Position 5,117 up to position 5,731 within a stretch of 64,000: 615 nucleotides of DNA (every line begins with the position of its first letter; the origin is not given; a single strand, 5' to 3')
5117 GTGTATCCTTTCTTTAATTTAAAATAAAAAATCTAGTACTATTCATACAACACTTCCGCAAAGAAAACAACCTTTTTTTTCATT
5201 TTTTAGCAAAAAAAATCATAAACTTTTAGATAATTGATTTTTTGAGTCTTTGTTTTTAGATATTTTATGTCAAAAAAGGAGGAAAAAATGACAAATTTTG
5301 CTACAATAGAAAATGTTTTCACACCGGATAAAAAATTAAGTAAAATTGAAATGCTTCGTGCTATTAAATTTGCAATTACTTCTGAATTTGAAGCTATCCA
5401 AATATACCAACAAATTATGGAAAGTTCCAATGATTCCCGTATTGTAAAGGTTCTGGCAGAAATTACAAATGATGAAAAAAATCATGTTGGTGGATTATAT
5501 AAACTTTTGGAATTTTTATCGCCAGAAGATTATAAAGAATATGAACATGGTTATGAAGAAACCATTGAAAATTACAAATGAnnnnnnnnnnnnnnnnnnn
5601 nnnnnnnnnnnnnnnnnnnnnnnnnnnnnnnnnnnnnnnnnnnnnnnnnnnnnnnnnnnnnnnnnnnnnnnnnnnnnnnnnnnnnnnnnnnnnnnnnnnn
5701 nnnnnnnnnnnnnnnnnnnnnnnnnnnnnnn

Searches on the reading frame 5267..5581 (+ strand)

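Call 43: search_protein_families(library=pfam, proteins=[window:5267-5581:+], max_evalue=0.001)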
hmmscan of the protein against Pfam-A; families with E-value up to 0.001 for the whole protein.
window:5267-5581:+ (104 aa): 2 families
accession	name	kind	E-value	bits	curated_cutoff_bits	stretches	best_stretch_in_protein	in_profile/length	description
PF22277.2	EncFtn-like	-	2.9e-06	27.4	27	1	26-74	13-60/85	EncFtn-like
PF02915.23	Rubrerythrin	-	1.5e-05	25.8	22.8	1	33-87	3-59/137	Rubrerythrin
